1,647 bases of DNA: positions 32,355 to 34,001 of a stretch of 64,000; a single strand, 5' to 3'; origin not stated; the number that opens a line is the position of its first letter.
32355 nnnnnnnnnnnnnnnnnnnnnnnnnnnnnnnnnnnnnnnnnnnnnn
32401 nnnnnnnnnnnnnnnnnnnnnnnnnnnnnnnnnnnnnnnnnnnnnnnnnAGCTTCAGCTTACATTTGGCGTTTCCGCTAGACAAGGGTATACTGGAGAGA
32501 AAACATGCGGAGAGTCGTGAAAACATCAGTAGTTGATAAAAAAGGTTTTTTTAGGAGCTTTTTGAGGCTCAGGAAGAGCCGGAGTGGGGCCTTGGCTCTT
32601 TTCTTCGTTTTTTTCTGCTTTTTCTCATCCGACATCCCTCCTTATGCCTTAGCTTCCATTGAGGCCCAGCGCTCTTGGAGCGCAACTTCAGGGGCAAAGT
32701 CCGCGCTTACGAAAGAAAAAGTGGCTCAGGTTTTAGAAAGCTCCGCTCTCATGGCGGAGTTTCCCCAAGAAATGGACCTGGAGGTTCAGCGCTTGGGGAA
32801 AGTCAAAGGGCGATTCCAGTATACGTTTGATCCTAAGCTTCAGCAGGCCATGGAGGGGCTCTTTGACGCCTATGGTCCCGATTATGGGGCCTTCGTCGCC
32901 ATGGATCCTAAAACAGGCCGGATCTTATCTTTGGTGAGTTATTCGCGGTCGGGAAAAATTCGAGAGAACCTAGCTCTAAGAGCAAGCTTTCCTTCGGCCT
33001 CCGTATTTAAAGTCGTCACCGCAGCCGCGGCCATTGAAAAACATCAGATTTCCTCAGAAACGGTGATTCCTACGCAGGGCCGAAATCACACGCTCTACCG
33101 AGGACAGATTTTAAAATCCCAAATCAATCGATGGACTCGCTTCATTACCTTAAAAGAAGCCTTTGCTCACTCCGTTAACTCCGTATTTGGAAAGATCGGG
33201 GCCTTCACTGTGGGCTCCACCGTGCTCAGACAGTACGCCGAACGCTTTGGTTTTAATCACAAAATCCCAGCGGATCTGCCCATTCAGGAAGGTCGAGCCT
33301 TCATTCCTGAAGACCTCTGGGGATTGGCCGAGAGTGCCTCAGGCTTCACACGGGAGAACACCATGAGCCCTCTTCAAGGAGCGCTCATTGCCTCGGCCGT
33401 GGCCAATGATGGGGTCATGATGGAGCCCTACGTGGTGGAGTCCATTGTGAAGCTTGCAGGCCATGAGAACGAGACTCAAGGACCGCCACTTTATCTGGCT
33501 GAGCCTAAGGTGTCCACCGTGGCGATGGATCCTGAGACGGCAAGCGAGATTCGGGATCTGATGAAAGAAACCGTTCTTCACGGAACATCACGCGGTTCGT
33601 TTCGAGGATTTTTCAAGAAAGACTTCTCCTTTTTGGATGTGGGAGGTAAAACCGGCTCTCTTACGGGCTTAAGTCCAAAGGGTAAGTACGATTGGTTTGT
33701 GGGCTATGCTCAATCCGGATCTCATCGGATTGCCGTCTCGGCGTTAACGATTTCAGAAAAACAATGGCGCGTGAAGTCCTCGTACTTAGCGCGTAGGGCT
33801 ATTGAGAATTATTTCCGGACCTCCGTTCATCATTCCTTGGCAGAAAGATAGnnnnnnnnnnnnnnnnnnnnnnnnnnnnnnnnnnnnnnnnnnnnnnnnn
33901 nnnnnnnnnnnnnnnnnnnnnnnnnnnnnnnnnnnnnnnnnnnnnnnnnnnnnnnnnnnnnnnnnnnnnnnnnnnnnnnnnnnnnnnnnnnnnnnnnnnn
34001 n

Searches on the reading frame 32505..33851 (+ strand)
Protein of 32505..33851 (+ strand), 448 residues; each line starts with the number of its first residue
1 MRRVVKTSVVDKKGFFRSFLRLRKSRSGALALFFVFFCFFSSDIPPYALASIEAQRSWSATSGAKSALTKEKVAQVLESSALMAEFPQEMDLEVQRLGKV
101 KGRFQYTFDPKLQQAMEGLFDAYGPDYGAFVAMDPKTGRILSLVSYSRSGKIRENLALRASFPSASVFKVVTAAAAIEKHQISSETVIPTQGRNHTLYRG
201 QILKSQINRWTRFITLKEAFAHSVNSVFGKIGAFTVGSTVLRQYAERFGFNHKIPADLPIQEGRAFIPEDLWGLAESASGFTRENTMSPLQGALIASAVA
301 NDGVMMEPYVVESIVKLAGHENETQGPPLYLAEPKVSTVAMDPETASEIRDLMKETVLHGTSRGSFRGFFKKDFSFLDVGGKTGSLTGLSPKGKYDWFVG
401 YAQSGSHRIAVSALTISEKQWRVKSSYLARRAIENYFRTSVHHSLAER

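Call 3: search_protein_families(library=pfam, proteins=[window:32505-33851:+], max_evalue=0.01)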
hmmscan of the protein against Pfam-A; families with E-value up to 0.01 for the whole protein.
window:32505-33851:+ (448 aa): 1 family
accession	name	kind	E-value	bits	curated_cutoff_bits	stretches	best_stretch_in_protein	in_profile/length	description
PF00905.27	Transpeptidase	-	1.8e-43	149.3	22.1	1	128-419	1-282/299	Penicillin binding protein transpeptidase domain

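Call 4: search_protein_families(library=ncbifam, proteins=[window:32505-33851:+], max_evalue=0.01)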
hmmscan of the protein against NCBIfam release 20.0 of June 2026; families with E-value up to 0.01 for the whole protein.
window:32505-33851:+ (448 aa): 17 families
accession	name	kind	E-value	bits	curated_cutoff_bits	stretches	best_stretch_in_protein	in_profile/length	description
TIGR03423.1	pbp2_mrdA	equivalog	1.6e-32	112.9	455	2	155-438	298-592/593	penicillin-binding protein 2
TIGR02074.1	PBP_1a_fam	subfamily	2e-23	83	508.75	1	113-403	243-496/535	PBP1A family penicillin-binding protein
TIGR02214.1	spoVD_pbp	equivalog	2.1e-21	76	688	1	115-396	228-504/636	stage V sporulation protein D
NF051885.1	tranpepglycosPbpC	equivalog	1.7e-13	50.1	900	1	100-402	298-556/632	multimodular transpeptidase-transglycosylase PbpC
NF000406.1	MECB_PBP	exception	2.2e-09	36.3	1450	1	106-313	326-557/674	PBP2a family beta-lactam-resistant peptidoglycan transpeptidase MecB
NF051842.1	PBP4_5_Efaec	equivalog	4.3e-08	32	700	1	165-312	413-562/668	penicillin-binding protein PBP4(5)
NF038271.1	strep_PBP2X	exception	5.5e-08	31.5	1050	1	154-316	324-485/750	penicillin-binding protein PBP2X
NF038278.1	strep_PBP2B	exception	5.8e-08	31.6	975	1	131-436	345-674/678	penicillin-binding protein PBP2B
NF012161.0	bla_class_D_main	equivalog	6.1e-07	29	250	1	161-253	36-118/236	class D beta-lactamase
NF000237.1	MECA_PBP2A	equivalog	7.7e-07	27.8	750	1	166-312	403-551/668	PBP2a family beta-lactam-resistant peptidoglycan transpeptidase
NF000408.1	MECA2_pure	exception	5e-05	21.7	1525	0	205-312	444-551/668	PBP2a family beta-lactam-resistant peptidoglycan transpeptidase MecA2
NF000407.1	MECC_PBP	exception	5.4e-05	21.6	1500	1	166-312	400-548/665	PBP2a family beta-lactam-resistant peptidoglycan transpeptidase MecC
NF000410.1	MECA1_pure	exception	8.6e-05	20.8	1480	0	200-312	437-549/666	PBP2a family beta-lactam-resistant peptidoglycan transpeptidase MecA1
NF000409.1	MECA_pure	exception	0.00011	20.9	1490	0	210-312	449-551/668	PBP2a family beta-lactam-resistant peptidoglycan transpeptidase MecA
NF033378.1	MECD_PBP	exception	0.0011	17.4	1450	0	119-147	339-367/678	PBP2a family beta-lactam-resistant peptidoglycan transpeptidase MecD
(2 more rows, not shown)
